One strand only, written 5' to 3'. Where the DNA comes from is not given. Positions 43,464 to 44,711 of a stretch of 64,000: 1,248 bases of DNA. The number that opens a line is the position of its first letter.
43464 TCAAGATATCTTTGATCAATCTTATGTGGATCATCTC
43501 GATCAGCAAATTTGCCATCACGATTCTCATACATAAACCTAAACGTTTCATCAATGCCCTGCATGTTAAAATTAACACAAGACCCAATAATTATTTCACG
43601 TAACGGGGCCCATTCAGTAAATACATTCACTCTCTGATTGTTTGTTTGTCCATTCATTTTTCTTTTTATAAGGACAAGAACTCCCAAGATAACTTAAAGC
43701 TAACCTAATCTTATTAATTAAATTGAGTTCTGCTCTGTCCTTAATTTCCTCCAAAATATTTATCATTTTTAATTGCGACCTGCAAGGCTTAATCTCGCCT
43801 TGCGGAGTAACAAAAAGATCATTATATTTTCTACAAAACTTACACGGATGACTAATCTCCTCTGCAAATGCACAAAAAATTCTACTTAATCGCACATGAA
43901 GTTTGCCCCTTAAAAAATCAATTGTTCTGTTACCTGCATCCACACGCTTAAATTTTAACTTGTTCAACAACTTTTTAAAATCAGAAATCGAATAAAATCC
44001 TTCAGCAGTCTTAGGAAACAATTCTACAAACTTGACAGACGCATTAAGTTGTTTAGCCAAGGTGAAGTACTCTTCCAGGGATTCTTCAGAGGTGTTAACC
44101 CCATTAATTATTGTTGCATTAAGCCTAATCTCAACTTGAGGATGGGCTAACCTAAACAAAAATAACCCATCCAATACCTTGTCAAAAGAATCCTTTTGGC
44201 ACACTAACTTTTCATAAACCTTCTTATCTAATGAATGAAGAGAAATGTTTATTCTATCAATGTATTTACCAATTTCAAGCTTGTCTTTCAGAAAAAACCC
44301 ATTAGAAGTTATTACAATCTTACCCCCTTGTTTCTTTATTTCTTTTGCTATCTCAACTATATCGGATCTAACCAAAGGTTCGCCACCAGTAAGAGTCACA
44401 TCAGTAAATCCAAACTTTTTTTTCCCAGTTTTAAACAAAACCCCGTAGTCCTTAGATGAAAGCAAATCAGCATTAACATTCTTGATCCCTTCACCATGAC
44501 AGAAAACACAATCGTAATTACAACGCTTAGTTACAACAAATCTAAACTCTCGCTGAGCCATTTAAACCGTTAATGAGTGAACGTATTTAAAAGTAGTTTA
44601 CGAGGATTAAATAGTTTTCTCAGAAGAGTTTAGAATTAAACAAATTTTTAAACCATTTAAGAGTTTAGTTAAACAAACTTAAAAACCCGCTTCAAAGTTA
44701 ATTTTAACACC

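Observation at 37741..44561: Cluster combining a MoaA-like radical SAM, amidinotransferase, two Tmk-like kinases, a NUDIX-aminotransferase-NUDIX fusion and a B12-type radical SAM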

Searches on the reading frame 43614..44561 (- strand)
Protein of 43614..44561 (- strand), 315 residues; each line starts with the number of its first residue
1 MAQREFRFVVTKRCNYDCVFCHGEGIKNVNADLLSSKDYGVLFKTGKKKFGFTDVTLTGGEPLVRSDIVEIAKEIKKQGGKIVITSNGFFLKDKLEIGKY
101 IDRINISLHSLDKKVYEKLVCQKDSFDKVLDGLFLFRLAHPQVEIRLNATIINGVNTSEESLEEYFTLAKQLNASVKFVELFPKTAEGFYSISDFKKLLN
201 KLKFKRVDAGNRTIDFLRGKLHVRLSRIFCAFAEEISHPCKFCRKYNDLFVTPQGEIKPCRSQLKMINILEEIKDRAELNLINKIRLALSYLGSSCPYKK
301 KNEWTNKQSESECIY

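Call 3: search_protein_families(library=pfam, proteins=[window:43614-44561:-], max_evalue=0.01)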
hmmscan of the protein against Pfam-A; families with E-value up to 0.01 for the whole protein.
window:43614-44561:- (315 aa): 3 families
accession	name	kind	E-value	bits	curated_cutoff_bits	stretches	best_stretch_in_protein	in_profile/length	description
PF04055.27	Radical_SAM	-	5.3e-22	79.2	29.5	1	9-159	2-158/166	Radical SAM superfamily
PF13353.11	Fer4_12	-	1e-06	29.6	22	1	10-96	11-99/137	4Fe-4S single cluster domain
PF19238.5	Radical_SAM_2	-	0.002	18.3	26.7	0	101-172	77-144/151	Radical SAM-like domain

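Call 4: search_protein_families(library=ncbifam, proteins=[window:43614-44561:-], max_evalue=0.01)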
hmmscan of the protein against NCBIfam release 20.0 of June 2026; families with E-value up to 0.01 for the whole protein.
window:43614-44561:- (315 aa): 59 families (the best 25 are shown)
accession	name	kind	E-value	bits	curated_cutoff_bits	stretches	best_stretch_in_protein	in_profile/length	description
TIGR02668.1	moaA_archaeal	equivalog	5.3e-44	150.4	325.25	1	5-288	11-294/303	GTP 3',8-cyclase MoaA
NF001199.0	PRK00164.2-1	equivalog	7.9e-40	136.9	231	1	5-284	13-292/308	GTP 3',8-cyclase MoaA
TIGR02666.1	moaA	equivalog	3.8e-36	124.7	284.05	1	4-290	10-307/336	GTP 3',8-cyclase MoaA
NF038283.1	viperin_w_prok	equivalog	2.4e-19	69.6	180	1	8-161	6-171/281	viperin family antiviral radical SAM protein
TIGR04317.1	W_rSAM_matur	equivalog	3e-18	66.1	380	1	10-264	10-259/349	tungsten cofactor oxidoreductase radical SAM maturase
TIGR04545.1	rSAM_ahbD_hemeb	equivalog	5.2e-18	65.6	500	1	9-185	5-178/339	heme b synthase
TIGR04546.1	rSAM_ahbC_deAc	equivalog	5.4e-16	58.4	650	1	9-157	44-190/390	12,18-didecarboxysiroheme deacetylase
NF050035.1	rSAM_WgK_link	exception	5.9e-15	55.1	650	1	9-133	14-140/367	radical SAM/SPASM peptide maturase WgkB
TIGR02109.1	PQQ_syn_pqqE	equivalog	1.8e-14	53.5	381.35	1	10-275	13-273/358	pyrroloquinoline quinone biosynthesis protein PqqE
TIGR04038.1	tatD_link_rSAM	subfamily_domain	5.5e-14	52.4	129.7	1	10-175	14-185/192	TatD family nuclease-associated radical SAM protein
TIGR03977.1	rSAM_pair_HxsC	equivalog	1.3e-13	50.5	267.9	1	7-148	28-174/292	His-Xaa-Ser system radical SAM maturase HxsC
TIGR04055.1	rSAM_NirJ2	equivalog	1.5e-13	51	500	1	10-178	6-170/326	putative heme d1 biosynthesis radical SAM protein NirJ2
NF043069.1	T4HPD_activ_SAM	equivalog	1.7e-12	47.3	425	1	54-188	126-257/299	trans-4-hydroxy-L-proline dehydratase activase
TIGR03961.1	rSAM_PTO1314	hypoth_equivalog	5.4e-12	45.7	306.05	1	13-260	32-263/332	PTO1314 family radical SAM protein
NF045646.2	rSAM_Se_TrsS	equivalog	6e-12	44.8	490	1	10-186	92-268/441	radical SAM (seleno)protein TrsS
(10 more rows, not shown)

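Call 9: search_solved_structures(query=window:43614-44561:-, max_evalue=0.001, show_alignments=1)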
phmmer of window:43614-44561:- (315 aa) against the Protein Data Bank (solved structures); distinct sequences matched with E-value up to 0.001: 11.
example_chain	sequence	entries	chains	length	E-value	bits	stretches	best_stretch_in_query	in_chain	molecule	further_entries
8wm2_A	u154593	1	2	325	4.2e-11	46.1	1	5-109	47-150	Fe-S radical SAM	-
1tv7_A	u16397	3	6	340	3.6e-09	39.7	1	4-185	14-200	Molybdenum cofactor biosynthesis protein A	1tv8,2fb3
2fb2_A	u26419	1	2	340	1.9e-08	37.4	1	4-185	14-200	Molybdenum cofactor biosynthesis protein A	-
6efn_A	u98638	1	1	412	6.9e-06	29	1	10-271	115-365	Sporulation killing factor maturation protein SkfB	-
5vsl_A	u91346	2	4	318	8e-05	25.5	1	8-163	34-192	Radical S-adenosyl methionine domain-containing protein 2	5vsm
6c8v_A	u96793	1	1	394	8.4e-05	25.4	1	10-263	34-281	Coenzyme PQQ synthesis protein E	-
6q2p_A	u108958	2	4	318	8.5e-05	25.4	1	8-163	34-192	Radical S-adenosyl methionine domain-containing protein 2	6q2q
7vob_C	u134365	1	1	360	0.00023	24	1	10-97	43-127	Cytosylglucuronate decarboxylase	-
7voc_C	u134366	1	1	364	0.00023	23.9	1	10-97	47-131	Cytosylglucuronate decarboxylase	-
7tol_A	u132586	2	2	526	0.00033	23.4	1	9-94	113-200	glycerol dibiphytanyl glycerol tetraether - macrocyclic archaeol synthase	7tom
7n7h_A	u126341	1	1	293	0.00058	22.6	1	8-160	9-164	VIPERIN-LIKE ENZYME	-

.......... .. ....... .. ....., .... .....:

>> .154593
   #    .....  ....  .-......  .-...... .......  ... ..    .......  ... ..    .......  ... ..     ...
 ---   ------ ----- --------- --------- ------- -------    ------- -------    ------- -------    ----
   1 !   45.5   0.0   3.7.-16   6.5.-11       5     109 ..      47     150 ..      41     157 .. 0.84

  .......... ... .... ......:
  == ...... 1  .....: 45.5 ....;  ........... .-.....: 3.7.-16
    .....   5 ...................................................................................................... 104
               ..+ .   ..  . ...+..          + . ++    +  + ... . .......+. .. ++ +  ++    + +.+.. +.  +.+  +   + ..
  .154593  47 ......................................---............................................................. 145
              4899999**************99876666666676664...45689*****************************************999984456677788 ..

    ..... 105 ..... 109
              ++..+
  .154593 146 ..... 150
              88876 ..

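Call 10: find_homologous_proteins(query=window:43614-44561:-, max_evalue=1e-10)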
Query window:43614-44561:- (315 aa): 107 proteins with E <= 1e-10 among 1894 candidates.
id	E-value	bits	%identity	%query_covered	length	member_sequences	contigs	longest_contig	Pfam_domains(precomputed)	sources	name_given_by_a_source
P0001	3.5e-207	705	100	100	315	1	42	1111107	PF04055.28,PF13353.12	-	-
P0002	8.0e-113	395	57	94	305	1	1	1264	PF04055.28,PF13353.12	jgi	jgi:GTP 3',8-cyclase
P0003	1.2e-109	385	57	94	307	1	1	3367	PF04055.28,PF13353.12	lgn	-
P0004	4.5e-108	379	55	94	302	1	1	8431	PF04055.28,PF13353.12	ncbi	-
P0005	1.9e-101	358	54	94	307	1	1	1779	PF04055.28,PF13353.12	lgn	-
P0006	3.1e-95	337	53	94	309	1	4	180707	PF04055.28,PF13353.12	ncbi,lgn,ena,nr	ncbi:radical SAM protein [Candidatus Pacearchaeota archaeon]|nr:radical SAM protein [Candidatus Pace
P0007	6.1e-95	336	51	94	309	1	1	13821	PF04055.28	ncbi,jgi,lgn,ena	-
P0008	1.2e-86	309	48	96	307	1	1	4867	PF04055.28,PF13353.12,PF19238.6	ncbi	-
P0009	2.1e-85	305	47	94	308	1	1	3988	PF04055.28,PF13353.12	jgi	jgi:GTP 3',8-cyclase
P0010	4.8e-85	304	47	94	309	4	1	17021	PF04055.28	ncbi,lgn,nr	ncbi:MAG: radical SAM protein [Candidatus Shapirobacteria bacterium]|nr:radical SAM protein [Candida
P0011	1.1e-84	303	44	94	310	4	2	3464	PF04055.28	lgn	-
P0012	4.5e-84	301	46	93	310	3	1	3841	PF04055.28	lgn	-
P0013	3.9e-82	294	45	93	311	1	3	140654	PF04055.28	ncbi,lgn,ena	-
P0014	2.8e-79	285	42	97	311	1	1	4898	PF04055.28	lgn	-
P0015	3.6e-79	284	44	94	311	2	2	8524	PF04055.28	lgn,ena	-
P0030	2.0e-72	262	42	91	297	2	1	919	PF04055.28,PF06463.19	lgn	-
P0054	2.5e-24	104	30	90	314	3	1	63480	PF04055.28,PF13353.12,PF06463.19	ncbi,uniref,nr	ncbi:GTP 3',8-cyclase MoaA [Anaerococcus porci]|uniref:GTP 3',8-cyclase MoaA n=1 Tax=Anaerococcus po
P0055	4.9e-21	94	31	82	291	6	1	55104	PF04055.28,PF13353.12,PF06463.19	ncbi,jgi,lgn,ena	-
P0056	1.3e-20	92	32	81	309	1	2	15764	PF04055.28,PF13353.12,PF06463.19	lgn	-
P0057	2.8e-20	91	29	88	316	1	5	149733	PF04055.28,PF13353.12,PF06463.19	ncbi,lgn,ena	-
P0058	2.3e-19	88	30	93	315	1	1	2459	PF04055.28,PF13353.12,PF06463.19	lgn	-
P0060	7.8e-17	80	31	81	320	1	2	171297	PF04055.28,PF13353.12,PF06463.19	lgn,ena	-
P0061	1.5e-15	76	28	81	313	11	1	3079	PF04055.28,PF06463.19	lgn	-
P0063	1.4e-14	72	28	86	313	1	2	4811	PF04055.28,PF06463.19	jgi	jgi:cyclic pyranopterin phosphate synthase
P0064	2.9e-13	68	28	81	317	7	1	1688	PF04055.28,PF13353.12,PF06463.19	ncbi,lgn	-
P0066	1.2e-11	63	27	88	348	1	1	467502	PF04055.28,PF13353.12,PF06463.19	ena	-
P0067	2.1e-11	62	26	88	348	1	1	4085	PF04055.28,PF13353.12,PF06463.19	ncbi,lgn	ncbi:MAG: GTP 3',8-cyclase MoaA [Pseudolabrys sp.]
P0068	2.1e-11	62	27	88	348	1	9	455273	PF04055.28,PF13353.12,PF06463.19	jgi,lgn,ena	jgi:GTP 3',8-cyclase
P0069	2.1e-11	62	27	88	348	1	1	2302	PF04055.28,PF13353.12,PF06463.19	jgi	-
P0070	2.1e-11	62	27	88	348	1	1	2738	PF04055.28,PF13353.12,PF06463.19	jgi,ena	-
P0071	2.1e-11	62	27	88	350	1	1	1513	PF04055.28,PF13353.12,PF06463.19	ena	-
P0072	2.3e-11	62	27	88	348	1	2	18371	PF04055.28,PF13353.12,PF06463.19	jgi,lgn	jgi:cyclic pyranopterin phosphate synthase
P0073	2.4e-11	62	27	88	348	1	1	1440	PF04055.28,PF13353.12,PF06463.19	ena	-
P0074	2.4e-11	62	28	88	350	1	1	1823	PF04055.28,PF13353.12,PF06463.19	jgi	-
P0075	2.5e-11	62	26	90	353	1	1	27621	PF04055.28,PF06463.19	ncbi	-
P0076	2.6e-11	62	27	88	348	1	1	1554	PF04055.28,PF13353.12,PF06463.19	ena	-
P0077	3.8e-11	61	28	88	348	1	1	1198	PF04055.28,PF13353.12,PF06463.19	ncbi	-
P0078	3.8e-11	61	26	88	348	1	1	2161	PF04055.28,PF13353.12,PF06463.19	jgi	-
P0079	3.9e-11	61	33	51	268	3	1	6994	PF04055.28,PF13353.12,PF06463.19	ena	-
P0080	3.9e-11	61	28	88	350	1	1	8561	PF04055.28,PF13353.12,PF06463.19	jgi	jgi:cyclic pyranopterin phosphate synthase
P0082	4.4e-11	61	26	88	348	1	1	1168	PF04055.28,PF13353.12,PF06463.19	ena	-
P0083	4.5e-11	61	28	88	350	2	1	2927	PF04055.28,PF13353.12,PF06463.19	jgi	-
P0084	5.0e-11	61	28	88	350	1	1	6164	PF04055.28,PF13353.12,PF06463.19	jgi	jgi:GTP 3',8-cyclase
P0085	5.0e-11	61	32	59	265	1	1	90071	PF04055.28,PF13353.12,PF06463.19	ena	-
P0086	5.1e-11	61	27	88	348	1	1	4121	PF04055.28,PF13353.12,PF06463.19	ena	-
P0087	5.4e-11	61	27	88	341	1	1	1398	PF04055.28,PF13353.12,PF06463.19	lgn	-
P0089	5.8e-11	61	27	88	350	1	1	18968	PF04055.28,PF13353.12,PF06463.19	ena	-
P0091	6.2e-11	60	27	88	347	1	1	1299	PF04055.28,PF13353.12,PF06463.19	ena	-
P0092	6.3e-11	60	27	88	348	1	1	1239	PF04055.28,PF13353.12,PF06463.19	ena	-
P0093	6.3e-11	60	27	88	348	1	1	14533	PF04055.28,PF13353.12,PF06463.19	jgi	-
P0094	6.4e-11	60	27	88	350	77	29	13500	PF04055.28,PF13353.12,PF06463.19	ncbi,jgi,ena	jgi:cyclic pyranopterin phosphate synthase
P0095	6.6e-11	60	27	88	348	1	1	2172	PF04055.28,PF13353.12,PF06463.19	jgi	-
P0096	6.6e-11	60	27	88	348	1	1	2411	PF04055.28,PF13353.12,PF06463.19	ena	-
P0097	6.8e-11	60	28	88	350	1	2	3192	PF04055.28,PF13353.12,PF06463.19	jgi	jgi:cyclic pyranopterin phosphate synthase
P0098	6.9e-11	60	28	88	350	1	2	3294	PF04055.28,PF13353.12,PF06463.19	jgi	jgi:cyclic pyranopterin phosphate synthase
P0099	6.9e-11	60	28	88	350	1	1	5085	PF04055.28,PF13353.12,PF06463.19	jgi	jgi:cyclic pyranopterin phosphate synthase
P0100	7.4e-11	60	28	88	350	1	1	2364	PF04055.28,PF13353.12,PF06463.19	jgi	jgi:cyclic pyranopterin phosphate synthase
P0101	8.3e-11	60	32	57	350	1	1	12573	PF04055.28,PF13353.12,PF06463.19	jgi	jgi:cyclic pyranopterin phosphate synthase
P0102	8.5e-11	60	34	57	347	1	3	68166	PF04055.28,PF13353.12,PF06463.19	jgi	jgi:GTP 3',8-cyclase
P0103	9.3e-11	60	28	88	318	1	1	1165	PF04055.28,PF13353.12,PF06463.19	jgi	jgi:cyclic pyranopterin phosphate synthase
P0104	9.6e-11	60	27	88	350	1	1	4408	PF04055.28,PF13353.12,PF06463.19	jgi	jgi:GTP 3',8-cyclase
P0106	9.9e-11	60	29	82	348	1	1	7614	PF04055.28,PF13353.12,PF06463.19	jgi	jgi:cyclic pyranopterin phosphate synthase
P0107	9.9e-11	60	29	82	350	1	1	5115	PF04055.28,PF13353.12,PF06463.19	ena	-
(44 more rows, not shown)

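Call 11: find_encoding_contigs(protein=P0006, flank=10000, max_places=2)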
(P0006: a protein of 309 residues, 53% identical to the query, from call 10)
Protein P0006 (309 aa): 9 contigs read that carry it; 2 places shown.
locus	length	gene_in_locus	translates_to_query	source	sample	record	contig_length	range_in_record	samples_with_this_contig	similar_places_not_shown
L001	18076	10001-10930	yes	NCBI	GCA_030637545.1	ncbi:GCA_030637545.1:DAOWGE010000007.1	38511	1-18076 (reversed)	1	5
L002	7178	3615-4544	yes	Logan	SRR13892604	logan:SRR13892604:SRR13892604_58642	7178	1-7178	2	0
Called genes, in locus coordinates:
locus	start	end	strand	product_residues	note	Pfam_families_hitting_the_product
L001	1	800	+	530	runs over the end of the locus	-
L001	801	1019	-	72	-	-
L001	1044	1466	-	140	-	PF27325:MJ0538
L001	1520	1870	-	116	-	-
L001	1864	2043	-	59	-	-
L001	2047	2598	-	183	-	PF12836:HHH_3, PF14520:HHH_5 (faint), PF00633:HHH (faint)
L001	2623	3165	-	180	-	-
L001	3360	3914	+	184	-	PF01936:NYN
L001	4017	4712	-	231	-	-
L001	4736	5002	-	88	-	-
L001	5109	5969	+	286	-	-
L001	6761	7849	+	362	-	-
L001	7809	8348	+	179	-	PF00293:NUDIX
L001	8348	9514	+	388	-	PF01022:HTH_5 (weak)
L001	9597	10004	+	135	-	-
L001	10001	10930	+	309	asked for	PF04055:Radical_SAM, PF13353:Fer4_12 (weak)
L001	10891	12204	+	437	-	PF00155:Aminotran_1_2, PF01041:DegT_DnrJ_EryC1, PF01053:Cys_Met_Meta_PP (weak), PF00266:Aminotran_5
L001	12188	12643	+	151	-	PF00293:NUDIX, PF14815:NUDIX_4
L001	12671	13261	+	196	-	PF06941:NT5C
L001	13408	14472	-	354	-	-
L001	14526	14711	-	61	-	PF00125:Histone (weak), PF00808:CBFD_NFYB_HMF (faint)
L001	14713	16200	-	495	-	PF01406:tRNA-synt_1e (weak), PF01921:tRNA-synt_1f, PF09334:tRNA-synt_1g (faint), PF19269:Anticodon_2 (weak)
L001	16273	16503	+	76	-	-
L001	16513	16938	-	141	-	PF00075:RNase_H (weak), PF13456:RVT_3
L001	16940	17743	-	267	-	PF13495:Phage_int_SAM_4, PF00589:Phage_integrase, PF22823:MrpR_C_cat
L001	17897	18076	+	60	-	?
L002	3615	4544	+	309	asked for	PF04055:Radical_SAM, PF13353:Fer4_12 (weak)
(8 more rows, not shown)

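Call 12: find_encoding_contigs(protein=P0010, flank=10000, max_places=2)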
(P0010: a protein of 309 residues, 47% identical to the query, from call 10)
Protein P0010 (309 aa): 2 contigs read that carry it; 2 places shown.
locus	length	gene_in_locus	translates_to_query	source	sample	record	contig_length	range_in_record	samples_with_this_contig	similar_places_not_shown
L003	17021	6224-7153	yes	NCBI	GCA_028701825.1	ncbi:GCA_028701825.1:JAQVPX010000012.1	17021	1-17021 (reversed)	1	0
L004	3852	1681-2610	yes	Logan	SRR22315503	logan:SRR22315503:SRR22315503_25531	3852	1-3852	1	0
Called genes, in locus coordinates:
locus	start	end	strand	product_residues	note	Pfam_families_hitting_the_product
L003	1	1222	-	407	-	PF02463:SMC_N (faint), PF03193:RsgA_GTPase (faint), PF00005:ABC_tran, PF13555:AAA_29 (faint), PF01926:MMR_HSR1 (faint), PF13304:AAA_21 (faint), PF12848:ABC_tran_Xtn, PF00005:ABC_tran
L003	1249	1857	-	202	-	PF13489:Methyltransf_23, PF07021:MetW (weak), PF13847:Methyltransf_31, PF08241:Methyltransf_11, PF08242:Methyltransf_12, PF13649:Methyltransf_25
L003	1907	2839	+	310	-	-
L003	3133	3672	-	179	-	-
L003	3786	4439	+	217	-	PF13643:DUF4145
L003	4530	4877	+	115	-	PF01541:GIY-YIG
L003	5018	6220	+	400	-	PF00155:Aminotran_1_2, PF01041:DegT_DnrJ_EryC1, PF01053:Cys_Met_Meta_PP (weak), PF01212:Beta_elim_lyase, PF00266:Aminotran_5 (weak)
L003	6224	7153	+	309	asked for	PF04055:Radical_SAM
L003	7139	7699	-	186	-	-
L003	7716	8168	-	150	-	PF00293:NUDIX, PF14815:NUDIX_4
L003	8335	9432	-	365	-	PF16822:ALGX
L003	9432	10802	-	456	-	PF03062:MBOAT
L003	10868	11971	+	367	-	-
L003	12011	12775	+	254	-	PF01734:Patatin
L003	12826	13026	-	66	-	PF04070:DUF378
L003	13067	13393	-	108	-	-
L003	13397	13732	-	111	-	-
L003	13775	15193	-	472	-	PF01554:MatE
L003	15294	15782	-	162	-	PF18914:DUF5666 (weak)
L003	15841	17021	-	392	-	PF12704:MacB_PCD, PF02687:FtsX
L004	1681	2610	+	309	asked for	PF04055:Radical_SAM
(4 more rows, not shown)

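Call 13: find_encoding_contigs(protein=P0013, flank=10000, max_places=2)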
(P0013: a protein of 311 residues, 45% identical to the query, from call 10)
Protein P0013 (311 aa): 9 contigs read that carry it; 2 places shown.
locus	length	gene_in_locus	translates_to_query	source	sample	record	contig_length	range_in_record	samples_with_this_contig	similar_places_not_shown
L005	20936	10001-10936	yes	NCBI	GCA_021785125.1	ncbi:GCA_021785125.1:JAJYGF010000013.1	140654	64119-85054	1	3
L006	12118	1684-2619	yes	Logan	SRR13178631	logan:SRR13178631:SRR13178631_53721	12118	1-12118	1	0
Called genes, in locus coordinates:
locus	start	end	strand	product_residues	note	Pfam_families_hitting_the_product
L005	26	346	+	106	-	-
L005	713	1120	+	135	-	PF02675:AdoMet_dc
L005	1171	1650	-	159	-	-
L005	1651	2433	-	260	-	-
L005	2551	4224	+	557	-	PF16927:HisKA_7TM, PF00512:HisKA, PF02518:HATPase_c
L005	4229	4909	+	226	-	-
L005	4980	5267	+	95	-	PF01541:GIY-YIG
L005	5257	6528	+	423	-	PF00587:tRNA-synt_2b, PF03129:HGTP_anticodon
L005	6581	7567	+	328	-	PF00005:ABC_tran, PF13304:AAA_21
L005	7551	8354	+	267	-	PF06182:ABC2_membrane_6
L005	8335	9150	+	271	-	PF06182:ABC2_membrane_6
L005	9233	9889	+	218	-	PF01966:HD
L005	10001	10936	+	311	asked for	PF04055:Radical_SAM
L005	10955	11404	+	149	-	PF00293:NUDIX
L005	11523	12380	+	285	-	PF02401:LYTB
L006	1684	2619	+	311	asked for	PF04055:Radical_SAM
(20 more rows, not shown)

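Call 16: find_related_loci(query=A1, collection=genome_contigs, flank=10000)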
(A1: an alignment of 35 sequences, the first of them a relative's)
Query A1 (315 aa) in genome_contigs; peptide patterns used: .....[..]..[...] (x = any residue, [..] = any of these).
104 stretches matched a pattern; 60 encode a relative of the query (tblastn E <= 1e-3); 60 distinct loci.
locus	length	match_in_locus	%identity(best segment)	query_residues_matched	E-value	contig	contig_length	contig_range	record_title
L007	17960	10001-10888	53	1-296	4e-102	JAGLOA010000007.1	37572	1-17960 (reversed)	MAG: Candidatus Pacearchaeota archaeon isolate RS_7_11 ROV157_7.bin.11.fa_7, whole genome shotgun sequence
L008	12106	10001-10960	50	1-309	3e-101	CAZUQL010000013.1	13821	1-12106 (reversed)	MAG TPA_asm: Candidatus Woesearchaeota archaeon isolate SRP178699_co1_470 genome assembly, contig: NODE_5843_length_1382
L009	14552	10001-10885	45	2-296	9e-90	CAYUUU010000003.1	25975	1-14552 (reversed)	MAG TPA_asm: uncultured Gammaproteobacteria bacterium isolate SRP192927_co1_90 genome assembly, contig: NODE_3456_length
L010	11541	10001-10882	44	3-296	2e-87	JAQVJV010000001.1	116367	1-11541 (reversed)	MAG: Candidatus Moraniibacteriota bacterium isolate STE_71 NODE_217_length_116367_cov_9.439341_Sandtown_E, whole genome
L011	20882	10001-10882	45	3-296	7e-87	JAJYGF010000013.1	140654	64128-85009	MAG: bacterium isolate DBS1-3.bin117 NODE_120_length_140654_cov_1.93945, whole genome shotgun sequence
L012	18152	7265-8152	44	1-296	7e-79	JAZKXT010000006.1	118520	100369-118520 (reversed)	MAG: Clostridia bacterium isolate T1900045116_TC20190110.MAGScoT_cleanbin_000010 SGB_4808_k141_2774740, whole genome sho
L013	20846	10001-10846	43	4-285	6e-79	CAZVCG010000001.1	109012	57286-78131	MAG TPA_asm: uncultured Rhodospirillaceae bacterium isolate SRP290908_co2_189 genome assembly, contig: NODE_174_length_1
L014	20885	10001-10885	40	4-298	3e-69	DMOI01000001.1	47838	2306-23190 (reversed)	MAG TPA_asm: Clostridiales bacterium isolate UBA12072 contig_4243, whole genome shotgun sequence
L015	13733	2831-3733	40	3-303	2e-69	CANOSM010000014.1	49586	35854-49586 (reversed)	MAG TPA_asm: uncultured Clostridium sp. isolate SRR15604499_bin.60_metawrap_v1.3_MAG genome assembly, contig: NODE.956_l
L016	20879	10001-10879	43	2-295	9e-68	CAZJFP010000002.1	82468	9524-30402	MAG TPA_asm: uncultured Candidatus Peribacteria bacterium isolate SRP294416_co3_679 genome assembly, contig: NODE_181_le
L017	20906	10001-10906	45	1-301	4e-78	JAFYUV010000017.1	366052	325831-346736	MAG: Clostridia bacterium isolate RGIG7442 Water_buffalos_Colon-1__c861147, whole genome shotgun sequence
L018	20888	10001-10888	34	1-296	1e-63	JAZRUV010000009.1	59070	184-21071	MAG: Clostridia bacterium isolate T1900045336_YK20190025.MAGScoT_cleanbin_000020 SGB_6603_k141_2116276, whole genome sho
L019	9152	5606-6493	34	1-296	1e-63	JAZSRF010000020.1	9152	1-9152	MAG: Clostridia bacterium isolate T1900044539_TS20190005.MAGScoT_cleanbin_000034 SGB_44_k141_2472274, whole genome shotg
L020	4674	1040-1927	32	1-296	3e-61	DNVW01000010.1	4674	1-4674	MAG TPA_asm: Clostridiales bacterium isolate UBA11489 contig_1158, whole genome shotgun sequence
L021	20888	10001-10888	34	1-296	7e-60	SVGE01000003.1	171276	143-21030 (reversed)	MAG: Clostridiales bacterium isolate SIG350 NODE_313_length_171276_cov_3.742558, whole genome shotgun sequence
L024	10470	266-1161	41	1-297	5e-64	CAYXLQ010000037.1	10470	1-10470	MAG TPA_asm: uncultured Clostridiaceae bacterium isolate binchicken_co173_314 genome assembly, contig: NODE_21415_length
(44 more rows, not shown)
